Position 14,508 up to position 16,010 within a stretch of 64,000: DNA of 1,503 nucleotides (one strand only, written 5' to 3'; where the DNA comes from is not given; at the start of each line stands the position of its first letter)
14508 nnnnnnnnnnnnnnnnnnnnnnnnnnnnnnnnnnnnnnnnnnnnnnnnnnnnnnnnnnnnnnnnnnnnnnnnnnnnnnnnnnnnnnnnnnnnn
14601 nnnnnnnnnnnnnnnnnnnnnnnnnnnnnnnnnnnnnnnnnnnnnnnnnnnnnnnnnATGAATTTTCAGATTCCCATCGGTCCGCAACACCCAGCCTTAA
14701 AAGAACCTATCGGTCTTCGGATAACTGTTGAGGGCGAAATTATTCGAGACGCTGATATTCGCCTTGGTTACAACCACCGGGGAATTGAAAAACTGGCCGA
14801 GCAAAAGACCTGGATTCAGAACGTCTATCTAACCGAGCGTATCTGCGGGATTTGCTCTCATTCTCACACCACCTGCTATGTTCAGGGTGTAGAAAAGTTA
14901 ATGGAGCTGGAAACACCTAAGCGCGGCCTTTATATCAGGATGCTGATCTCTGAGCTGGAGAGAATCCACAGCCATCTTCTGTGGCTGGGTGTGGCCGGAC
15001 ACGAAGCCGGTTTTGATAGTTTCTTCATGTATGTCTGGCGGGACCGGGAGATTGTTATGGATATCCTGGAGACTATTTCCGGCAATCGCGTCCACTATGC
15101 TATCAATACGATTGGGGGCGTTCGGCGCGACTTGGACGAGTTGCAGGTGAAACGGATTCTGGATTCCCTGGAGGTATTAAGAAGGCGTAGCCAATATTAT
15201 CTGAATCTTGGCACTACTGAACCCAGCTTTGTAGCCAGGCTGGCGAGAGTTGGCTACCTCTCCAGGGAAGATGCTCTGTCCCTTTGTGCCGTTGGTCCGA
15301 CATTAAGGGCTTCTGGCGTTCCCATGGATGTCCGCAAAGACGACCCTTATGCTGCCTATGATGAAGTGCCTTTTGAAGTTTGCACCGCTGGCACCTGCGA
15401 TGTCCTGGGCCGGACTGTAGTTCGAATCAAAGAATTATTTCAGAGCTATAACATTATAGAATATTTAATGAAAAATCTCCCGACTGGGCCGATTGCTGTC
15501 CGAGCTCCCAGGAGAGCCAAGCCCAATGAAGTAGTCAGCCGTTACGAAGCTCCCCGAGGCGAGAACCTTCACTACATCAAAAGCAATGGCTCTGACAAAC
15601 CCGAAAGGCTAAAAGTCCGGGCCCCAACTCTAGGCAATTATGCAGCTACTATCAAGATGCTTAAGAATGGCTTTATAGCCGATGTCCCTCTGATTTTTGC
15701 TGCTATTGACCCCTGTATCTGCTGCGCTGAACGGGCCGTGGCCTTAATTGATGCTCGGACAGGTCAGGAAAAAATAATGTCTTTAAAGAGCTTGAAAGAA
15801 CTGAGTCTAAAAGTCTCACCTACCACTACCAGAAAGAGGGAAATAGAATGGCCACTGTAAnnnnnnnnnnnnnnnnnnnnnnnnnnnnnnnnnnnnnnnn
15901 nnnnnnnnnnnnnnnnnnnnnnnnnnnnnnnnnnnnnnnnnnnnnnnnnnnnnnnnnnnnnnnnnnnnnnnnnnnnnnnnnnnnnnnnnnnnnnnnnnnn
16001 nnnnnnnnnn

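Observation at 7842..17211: Eleven-gene membrane-bound [NiFe]-hydrogenase operon whose subunit set matches the 11 core subunits of complex I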

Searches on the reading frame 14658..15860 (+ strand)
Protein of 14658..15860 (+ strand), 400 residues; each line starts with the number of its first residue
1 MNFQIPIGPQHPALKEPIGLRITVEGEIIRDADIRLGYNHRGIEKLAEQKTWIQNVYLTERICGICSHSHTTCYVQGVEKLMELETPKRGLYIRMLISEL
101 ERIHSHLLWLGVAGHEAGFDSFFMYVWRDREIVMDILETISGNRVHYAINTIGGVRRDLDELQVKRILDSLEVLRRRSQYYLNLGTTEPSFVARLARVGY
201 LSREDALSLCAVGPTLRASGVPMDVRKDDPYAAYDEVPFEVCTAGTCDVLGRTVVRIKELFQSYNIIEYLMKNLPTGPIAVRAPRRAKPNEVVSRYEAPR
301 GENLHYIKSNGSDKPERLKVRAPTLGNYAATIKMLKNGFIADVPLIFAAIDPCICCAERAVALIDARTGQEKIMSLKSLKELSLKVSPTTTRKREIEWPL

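Call 4: search_protein_families(library=pfam, proteins=[window:14658-15860:+], max_evalue=0.01)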
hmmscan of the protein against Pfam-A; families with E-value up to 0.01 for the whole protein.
window:14658-15860:+ (400 aa): 2 families
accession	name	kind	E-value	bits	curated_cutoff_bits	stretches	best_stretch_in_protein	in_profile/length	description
PF00346.24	Complex1_49kDa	-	4.7e-68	229.6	24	2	118-289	3-174/271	Respiratory-chain NADH dehydrogenase, 49 Kd subunit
PF00374.24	NiFeSe_Hases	-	1.4e-12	47.8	25.8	1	41-109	1-69/508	Nickel-dependent hydrogenase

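Call 5: search_protein_families(library=ncbifam, proteins=[window:14658-15860:+], max_evalue=0.01)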
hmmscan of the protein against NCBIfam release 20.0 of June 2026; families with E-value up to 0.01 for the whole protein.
window:14658-15860:+ (400 aa): 14 families
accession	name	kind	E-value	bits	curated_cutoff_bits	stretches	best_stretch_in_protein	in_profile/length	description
NF004739.1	PRK06075.1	equivalog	3.1e-101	338.9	360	2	4-290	2-288/384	NADH-quinone oxidoreductase subunit D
NF040602.1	F420_dehyd_FpoD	exception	2.4e-89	299.9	600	1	5-359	10-372/372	F420H2 dehydrogenase subunit FpoD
TIGR01962.1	NuoD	equivalog_domain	6.1e-89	298.6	459.35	2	4-290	4-290/386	NADH dehydrogenase (quinone) subunit D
NF008974.0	PRK12322.1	equivalog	1.6e-81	274.2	522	1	3-353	7-360/366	NADH-quinone oxidoreductase subunit D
NF009808.0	PRK13292.1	equivalog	2.1e-71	240.9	1156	2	5-282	410-687/791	NADH-quinone oxidoreductase subunit B/C/D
NF005649.0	PRK07415.1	equivalog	8.1e-64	216.1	583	2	5-281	13-290/394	NAD(P)H-quinone oxidoreductase subunit H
NF008728.0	PRK11742.1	equivalog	4.8e-63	213.4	840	2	6-284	218-496/598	NADH-quinone oxidoreductase subunit C/D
TIGR03295.1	frhA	equivalog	5.5e-18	65.1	392.5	1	40-176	40-183/412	coenzyme F420 hydrogenase subunit alpha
NF045518.1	H2_NiFeSe_large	exception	1.6e-16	60.2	780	2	21-109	19-106/485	NiFeSe hydrogenase large subunit HysA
NF033181.1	NiFeSe_hydrog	equivalog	1.7e-15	57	600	1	22-109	20-106/507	nickel-dependent hydrogenase large subunit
NF007778.0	PRK10467.1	equivalog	3.2e-07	29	969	1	37-108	35-106/567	hydrogenase 2 large subunit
NF040828.1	sulfhyd_ShyA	equivalog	4.7e-07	29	700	1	22-146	19-146/415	NAD(P)-dependent hydrogenase/sulfhydrogenase 2 subunit alpha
NF041785.2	VhuA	equivalog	3.6e-05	22.5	800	1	41-109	39-107/418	F420-non-reducing hydrogenase Vhu subunit A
NF007550.0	PRK10170.1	equivalog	0.0014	17.1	1101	1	34-109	47-122/597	Ni/Fe-hydrogenase large subunit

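Call 9: find_homologous_proteins(query=window:14658-15860:+)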
Query window:14658-15860:+ (400 aa): 8000 proteins with E <= 0.001 among 8000 candidates; the best 120 are listed.
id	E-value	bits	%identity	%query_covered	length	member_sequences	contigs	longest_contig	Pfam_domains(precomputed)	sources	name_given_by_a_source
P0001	1.0e-243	826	89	100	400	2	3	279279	PF00374.25,PF00346.25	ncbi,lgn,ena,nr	ncbi:MAG TPA: NADH dehydrogenase subunit [Candidatus Aminicenantes bacterium]|nr:MAG: NADH dehydroge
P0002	2.4e-243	825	89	100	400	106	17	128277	PF00374.25,PF00346.25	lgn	-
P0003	5.5e-242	821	89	100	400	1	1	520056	PF00374.25,PF00346.25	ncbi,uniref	ncbi:MAG: hydrogenase large subunit [Candidatus Saccharicenans sp.]|uniref:hydrogenase large subunit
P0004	9.1e-241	817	88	100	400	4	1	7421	PF00374.25,PF00346.25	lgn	-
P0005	7.0e-238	807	86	100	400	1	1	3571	PF00374.25,PF00346.25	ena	-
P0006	2.2e-236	802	85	100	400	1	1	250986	PF00374.25,PF00346.25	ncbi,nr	ncbi:MAG: nickel-dependent hydrogenase large subunit [Acidobacteriota bacterium]|nr:nickel-dependent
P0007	8.7e-236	800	85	100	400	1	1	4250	PF00374.25,PF00346.25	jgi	-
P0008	3.1e-235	798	85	100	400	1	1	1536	PF00374.25,PF00346.25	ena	-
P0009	8.9e-235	797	85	100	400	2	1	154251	PF00374.25,PF00346.25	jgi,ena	-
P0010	6.0e-222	755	80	100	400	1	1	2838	PF00374.25,PF00346.25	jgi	jgi:NADH-quinone oxidoreductase subunit D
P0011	3.3e-220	749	78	100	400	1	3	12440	PF00374.25,PF00346.25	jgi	-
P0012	4.5e-220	748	78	100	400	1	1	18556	PF00374.25,PF00346.25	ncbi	-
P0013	2.7e-219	746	78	100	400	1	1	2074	PF00374.25,PF00346.25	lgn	-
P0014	1.6e-218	743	77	100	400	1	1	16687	PF00374.25,PF00346.25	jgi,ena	-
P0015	2.3e-218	743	77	100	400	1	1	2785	PF00374.25,PF00346.25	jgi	-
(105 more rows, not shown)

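Call 10: search_solved_structures(query=window:14658-15860:+, max_evalue=0.00001)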
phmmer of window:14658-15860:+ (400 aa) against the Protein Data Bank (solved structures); distinct sequences matched with E-value up to 0.00001: 71 (the best 60 are shown).
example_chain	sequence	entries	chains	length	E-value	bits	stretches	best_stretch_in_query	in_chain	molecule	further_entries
6cfw_L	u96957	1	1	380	1.4e-83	284.2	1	4-359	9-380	Membrane-bound hydrogenase subunit alpha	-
7z0s_E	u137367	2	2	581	6.2e-83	282.1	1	3-385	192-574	Formate hydrogenlyase subunit 5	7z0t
2fug_4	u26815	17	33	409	5.9e-60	206.4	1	5-289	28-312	NADH-quinone oxidoreductase chain 4 | NADH-QUINONE OXIDOREDUCTASE SUBUNIT 4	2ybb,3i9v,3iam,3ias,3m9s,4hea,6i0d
8e9g_D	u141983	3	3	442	8.7e-60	205.9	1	5-291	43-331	NADH-quinone oxidoreductase subunit D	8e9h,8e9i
7q5y_B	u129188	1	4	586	3.9e-59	203.7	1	7-278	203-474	NADH-quinone oxidoreductase subunit C/D 2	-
7eu3_H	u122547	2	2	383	1e-55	192.5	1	6-289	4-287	NAD(P)H-quinone oxidoreductase subunit H, chloroplastic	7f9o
7wfg_H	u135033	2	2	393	1.6e-55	191.8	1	5-279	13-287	NAD(P)H-quinone oxidoreductase subunit H, chloroplastic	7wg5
9grx_H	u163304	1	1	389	7e-54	186.4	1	5-281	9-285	NAD(P)H-quinone oxidoreductase subunit H, chloroplastic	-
6hum_H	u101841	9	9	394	7.3e-54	186.4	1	5-280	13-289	NAD(P)H-quinone oxidoreductase subunit H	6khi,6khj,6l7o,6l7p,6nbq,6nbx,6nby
9iho_D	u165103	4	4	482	7.5e-52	179.7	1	2-293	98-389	NUCM (49 kDa) subunit of mitochondrial NADH:ubiquinone oxidoreductase (Complex I)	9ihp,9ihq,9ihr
8ba0_D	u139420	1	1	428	2.8e-51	177.8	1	2-291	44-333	Complex I-49kD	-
8b9z_D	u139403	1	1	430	2.9e-51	177.8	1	2-291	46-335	Complex I-49kD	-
8esw_S2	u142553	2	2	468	4.2e-51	177.3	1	2-291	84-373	Complex I-49kD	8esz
6h8k_C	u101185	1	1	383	8.5e-51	176.3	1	3-283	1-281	NUCM protein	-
6gcs_C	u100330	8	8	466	1.1e-50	175.9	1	3-283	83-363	49-KDA PROTEIN (NUCM) | Subunit NUCM of NADH:Ubiquinone Oxidoreductase (Complex I) | NUCM protein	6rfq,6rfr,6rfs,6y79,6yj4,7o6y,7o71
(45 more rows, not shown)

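Call 36: search_protein_representatives(protein=window:14658-15860:+)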
Query: 400 residues. Proteins with E-value up to 0.001 (for the whole library): 9242; up to 1e-10: 4488; up to 1e-30: 880. The best 150 are listed.
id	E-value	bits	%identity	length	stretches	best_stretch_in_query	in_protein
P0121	5.6e-136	469.9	53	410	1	3-384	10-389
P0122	5.9e-130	450.1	53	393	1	4-379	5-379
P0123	7.2e-122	423.5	50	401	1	2-384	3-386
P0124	1.5e-121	422.4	55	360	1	4-359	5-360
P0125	2.9e-120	418.2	50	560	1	4-379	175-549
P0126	2.2e-118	412.0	48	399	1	2-381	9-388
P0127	3.2e-117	408.2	53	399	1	4-380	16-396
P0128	3.4e-117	408.1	50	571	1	3-361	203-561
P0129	9.4e-115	400.1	50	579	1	2-379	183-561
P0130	5.5e-112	390.9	60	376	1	2-288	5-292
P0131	4.0e-110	384.8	49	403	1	2-367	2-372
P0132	1.4e-109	383.1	49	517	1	4-359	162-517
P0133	3.9e-109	381.6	49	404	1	5-379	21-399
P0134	2.5e-108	378.9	44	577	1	3-383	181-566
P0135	2.6e-107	375.6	48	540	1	4-382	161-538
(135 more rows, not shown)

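Call 39: find_related_loci(query=A1, collection=genome_contigs, flank=10000)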
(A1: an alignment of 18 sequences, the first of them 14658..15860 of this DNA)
Query A1 (400 aa) in genome_contigs; peptide patterns used: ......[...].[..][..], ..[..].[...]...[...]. (x = any residue, [..] = any of these).
600 stretches matched a pattern (row limit reached: there are more); 599 encode a relative of the query (tblastn E <= 1e-3); the best 80 are kept; 80 distinct loci.
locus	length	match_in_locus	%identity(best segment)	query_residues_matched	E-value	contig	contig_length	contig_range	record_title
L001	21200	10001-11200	88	1-400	0e+0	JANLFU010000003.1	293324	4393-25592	MAG: Candidatus Saccharicenans sp. isolate A05DMB19 NODE_3_length_293324_cov_37.589769, whole genome shotgun sequence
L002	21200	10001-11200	86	1-400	0e+0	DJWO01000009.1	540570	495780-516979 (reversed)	MAG TPA_asm: Candidatus Aminicenantes bacterium UBA6228 UBA6228_contig_2306, whole genome shotgun sequence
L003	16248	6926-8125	88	1-400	0e+0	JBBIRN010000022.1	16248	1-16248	MAG: Candidatus Aminicenantes bacterium isolate QNS170220_bin_350 NODE_482_length_16248_cov_5.057062, whole genome shotg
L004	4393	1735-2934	77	1-400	0e+0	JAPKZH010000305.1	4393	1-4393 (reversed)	MAG: Candidatus Aminicenantes bacterium isolate LacPavin_0920_SED5_MAG_55_12 LacPavin_0920_SED5_scaffold_1361256, whole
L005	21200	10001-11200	76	1-400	0e+0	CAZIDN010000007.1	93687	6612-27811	MAG TPA_asm: uncultured Eubacteriales bacterium isolate binchicken_co376_288 genome assembly, contig: NODE_151_length_93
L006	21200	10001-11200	75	1-400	0e+0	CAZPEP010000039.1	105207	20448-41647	MAG TPA_asm: uncultured Eubacteriales bacterium isolate binchicken_co255_216 genome assembly, contig: k141_5377153, whol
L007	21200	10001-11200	74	1-400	0e+0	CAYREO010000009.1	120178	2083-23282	MAG TPA_asm: uncultured Eubacteriales bacterium isolate binchicken_co7_212 genome assembly, contig: NODE_264_length_1201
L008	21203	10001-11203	71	1-400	0e+0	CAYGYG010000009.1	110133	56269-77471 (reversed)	MAG TPA_asm: uncultured bacterium isolate ERP119294_co1_15 genome assembly, contig: NODE_174_length_110133_cov_29.265884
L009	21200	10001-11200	72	1-400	0e+0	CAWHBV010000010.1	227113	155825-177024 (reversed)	MAG: uncultured bacterium isolate MFD00905.bin.2.87 genome assembly, contig: contig_25440, whole genome shotgun sequence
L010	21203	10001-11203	72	1-400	0e+0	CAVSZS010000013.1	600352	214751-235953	MAG: Candidatus Aminicenantes bacterium isolate MFD04716.bin.1.273 genome assembly, contig: contig_7861, whole genome sh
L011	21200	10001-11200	71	1-400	0e+0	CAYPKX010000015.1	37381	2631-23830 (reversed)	MAG TPA_asm: uncultured Eubacteriales bacterium isolate binchicken_co66_1 genome assembly, contig: NODE_1886_length_3738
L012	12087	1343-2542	72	1-400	0e+0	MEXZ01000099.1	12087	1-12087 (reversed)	MAG: Candidatus Aminicenantes bacterium RBG_13_64_14 RBG_13_scaffold_44309, whole genome shotgun sequence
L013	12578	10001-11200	70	1-400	0e+0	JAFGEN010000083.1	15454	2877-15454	MAG: Candidatus Aminicenantes bacterium isolate Zod_Metabat.1233 k87_1340794, whole genome shotgun sequence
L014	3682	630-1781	65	3-385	0e+0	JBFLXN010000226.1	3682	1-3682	MAG: Candidatus Edwardsbacteria bacterium isolate MAG059 MAG059_226, whole genome shotgun sequence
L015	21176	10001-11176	60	2-397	6e-163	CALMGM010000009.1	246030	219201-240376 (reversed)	MAG TPA_asm: uncultured bacterium isolate SRR6284162_bin.43_CONCOCT_v1.1_MAG genome assembly, contig: ERZ795126.15, whol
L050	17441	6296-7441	56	3-379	2e-144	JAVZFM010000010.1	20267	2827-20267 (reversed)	MAG: Candidatus Bathyarchaeia archaeon isolate DRTY-6_201803_bins_58 DRTY-6_201803_bins_58_scaffold_10, whole genome sho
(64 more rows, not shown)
